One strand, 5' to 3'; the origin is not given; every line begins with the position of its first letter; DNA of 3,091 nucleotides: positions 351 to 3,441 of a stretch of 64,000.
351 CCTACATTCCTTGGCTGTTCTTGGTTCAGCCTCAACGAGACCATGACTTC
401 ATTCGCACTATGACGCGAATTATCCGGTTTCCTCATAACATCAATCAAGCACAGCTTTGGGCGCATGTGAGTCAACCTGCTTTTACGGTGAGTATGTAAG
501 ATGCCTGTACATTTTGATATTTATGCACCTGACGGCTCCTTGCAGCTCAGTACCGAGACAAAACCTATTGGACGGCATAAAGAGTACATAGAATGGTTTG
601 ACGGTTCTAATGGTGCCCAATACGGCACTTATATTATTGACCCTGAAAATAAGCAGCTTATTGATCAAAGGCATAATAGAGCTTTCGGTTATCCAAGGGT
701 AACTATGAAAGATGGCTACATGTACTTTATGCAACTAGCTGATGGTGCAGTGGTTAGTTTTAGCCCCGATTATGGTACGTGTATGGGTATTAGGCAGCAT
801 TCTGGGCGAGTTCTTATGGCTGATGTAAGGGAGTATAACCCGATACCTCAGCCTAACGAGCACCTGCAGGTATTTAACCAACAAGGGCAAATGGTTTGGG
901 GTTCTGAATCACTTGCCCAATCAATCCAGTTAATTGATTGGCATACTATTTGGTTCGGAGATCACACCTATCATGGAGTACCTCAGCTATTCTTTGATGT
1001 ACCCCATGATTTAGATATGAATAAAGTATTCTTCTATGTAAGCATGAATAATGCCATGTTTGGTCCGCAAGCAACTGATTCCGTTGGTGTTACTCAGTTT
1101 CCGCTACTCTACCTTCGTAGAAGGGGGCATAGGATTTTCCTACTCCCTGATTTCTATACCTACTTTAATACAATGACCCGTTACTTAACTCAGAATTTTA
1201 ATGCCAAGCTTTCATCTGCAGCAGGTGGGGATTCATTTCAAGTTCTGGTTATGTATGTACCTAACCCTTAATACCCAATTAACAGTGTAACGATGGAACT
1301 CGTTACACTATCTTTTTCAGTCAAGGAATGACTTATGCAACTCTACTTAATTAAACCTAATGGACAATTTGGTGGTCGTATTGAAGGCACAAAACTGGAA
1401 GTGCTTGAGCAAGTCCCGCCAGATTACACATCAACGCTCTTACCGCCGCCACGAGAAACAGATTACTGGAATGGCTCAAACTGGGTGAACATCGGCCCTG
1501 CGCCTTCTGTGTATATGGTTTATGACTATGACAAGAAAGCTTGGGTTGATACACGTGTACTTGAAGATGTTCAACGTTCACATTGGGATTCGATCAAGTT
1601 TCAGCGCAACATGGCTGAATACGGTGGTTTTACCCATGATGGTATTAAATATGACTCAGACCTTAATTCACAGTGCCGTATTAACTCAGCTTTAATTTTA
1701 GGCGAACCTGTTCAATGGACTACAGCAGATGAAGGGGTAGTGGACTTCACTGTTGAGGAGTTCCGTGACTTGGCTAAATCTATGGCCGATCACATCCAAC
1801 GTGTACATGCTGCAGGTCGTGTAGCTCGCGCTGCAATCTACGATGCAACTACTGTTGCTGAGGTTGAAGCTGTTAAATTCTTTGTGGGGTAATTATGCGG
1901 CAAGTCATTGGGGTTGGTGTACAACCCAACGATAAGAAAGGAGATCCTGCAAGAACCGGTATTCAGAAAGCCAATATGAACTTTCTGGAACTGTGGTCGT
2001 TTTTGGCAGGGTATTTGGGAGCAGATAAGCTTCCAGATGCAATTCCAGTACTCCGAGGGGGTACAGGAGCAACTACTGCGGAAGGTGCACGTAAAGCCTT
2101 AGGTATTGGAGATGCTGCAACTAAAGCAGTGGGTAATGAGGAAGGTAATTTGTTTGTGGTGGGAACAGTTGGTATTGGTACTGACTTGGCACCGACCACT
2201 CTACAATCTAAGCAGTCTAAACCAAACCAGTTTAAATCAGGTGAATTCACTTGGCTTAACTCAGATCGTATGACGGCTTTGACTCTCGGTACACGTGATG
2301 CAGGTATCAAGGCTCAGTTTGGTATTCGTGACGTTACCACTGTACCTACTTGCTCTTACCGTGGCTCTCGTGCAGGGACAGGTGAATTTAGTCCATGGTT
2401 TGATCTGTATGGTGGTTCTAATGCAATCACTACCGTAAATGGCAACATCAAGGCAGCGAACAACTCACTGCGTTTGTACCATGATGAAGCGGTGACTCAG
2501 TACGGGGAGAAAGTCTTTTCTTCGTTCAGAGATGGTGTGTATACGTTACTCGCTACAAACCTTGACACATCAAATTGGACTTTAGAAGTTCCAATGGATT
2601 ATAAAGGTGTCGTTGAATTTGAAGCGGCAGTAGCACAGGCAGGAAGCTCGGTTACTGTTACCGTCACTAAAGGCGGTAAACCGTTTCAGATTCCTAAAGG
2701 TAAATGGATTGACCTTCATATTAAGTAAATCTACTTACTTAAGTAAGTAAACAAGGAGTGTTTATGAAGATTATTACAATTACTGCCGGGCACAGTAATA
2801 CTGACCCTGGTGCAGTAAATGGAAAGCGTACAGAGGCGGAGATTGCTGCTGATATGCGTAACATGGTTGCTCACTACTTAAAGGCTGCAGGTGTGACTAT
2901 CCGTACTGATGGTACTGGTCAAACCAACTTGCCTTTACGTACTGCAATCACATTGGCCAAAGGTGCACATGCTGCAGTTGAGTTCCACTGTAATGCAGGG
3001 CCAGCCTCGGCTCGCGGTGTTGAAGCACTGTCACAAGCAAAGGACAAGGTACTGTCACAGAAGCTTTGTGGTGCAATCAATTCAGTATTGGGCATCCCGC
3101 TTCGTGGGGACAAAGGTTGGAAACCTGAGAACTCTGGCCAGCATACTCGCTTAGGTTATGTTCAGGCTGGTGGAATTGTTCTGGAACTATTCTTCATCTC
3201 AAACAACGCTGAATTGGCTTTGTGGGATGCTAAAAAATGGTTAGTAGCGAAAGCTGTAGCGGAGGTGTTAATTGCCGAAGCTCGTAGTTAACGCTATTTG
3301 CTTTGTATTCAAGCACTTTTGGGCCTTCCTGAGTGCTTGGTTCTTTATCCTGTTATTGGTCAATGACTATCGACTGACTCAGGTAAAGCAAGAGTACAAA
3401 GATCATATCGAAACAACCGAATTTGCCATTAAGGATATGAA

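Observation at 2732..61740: Genome-wide palindrome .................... upstream of about 20 genes on both strands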

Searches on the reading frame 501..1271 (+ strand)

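Call 9: search_protein_families(library=phrogs, proteins=[window:501-1271:+], max_evalue=0.00001)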
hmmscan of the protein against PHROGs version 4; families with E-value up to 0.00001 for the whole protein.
window:501-1271:+ (256 aa): 1 family
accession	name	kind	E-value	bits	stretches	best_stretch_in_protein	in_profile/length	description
phrog_35652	-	unknown function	7.6e-124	413.4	1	1-255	1-255/257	-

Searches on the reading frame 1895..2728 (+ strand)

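Call 9: search_protein_families(library=phrogs, proteins=[window:1895-2728:+], max_evalue=0.00001)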
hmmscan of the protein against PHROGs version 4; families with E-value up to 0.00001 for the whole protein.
window:1895-2728:+ (277 aa): 3 families
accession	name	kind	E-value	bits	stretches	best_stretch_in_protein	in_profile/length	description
phrog_1836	-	tail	3e-21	77.4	1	3-276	41-318/366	tail fiber protein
phrog_1591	-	tail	2.2e-12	48.1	1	45-197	176-336/484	tail fiber protein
phrog_10316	-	tail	6.5e-11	41.4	1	50-101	413-464/1471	tail fiber protein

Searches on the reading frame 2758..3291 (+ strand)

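Call 9: search_protein_families(library=phrogs, proteins=[window:2758-3291:+], max_evalue=0.00001)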
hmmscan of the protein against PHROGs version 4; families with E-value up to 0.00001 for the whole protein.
window:2758-3291:+ (177 aa): 4 families
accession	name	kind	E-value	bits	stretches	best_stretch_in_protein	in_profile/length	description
phrog_435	-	lysis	1.5e-46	160.5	1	1-171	110-281/556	endolysin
phrog_2742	-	lysis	2.4e-19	70.9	1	3-171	1-177/318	endolysin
phrog_489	-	lysis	8.9e-10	39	1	5-171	166-348/459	endolysin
phrog_12727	-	lysis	1.2e-07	32.3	1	3-174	162-341/393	endolysin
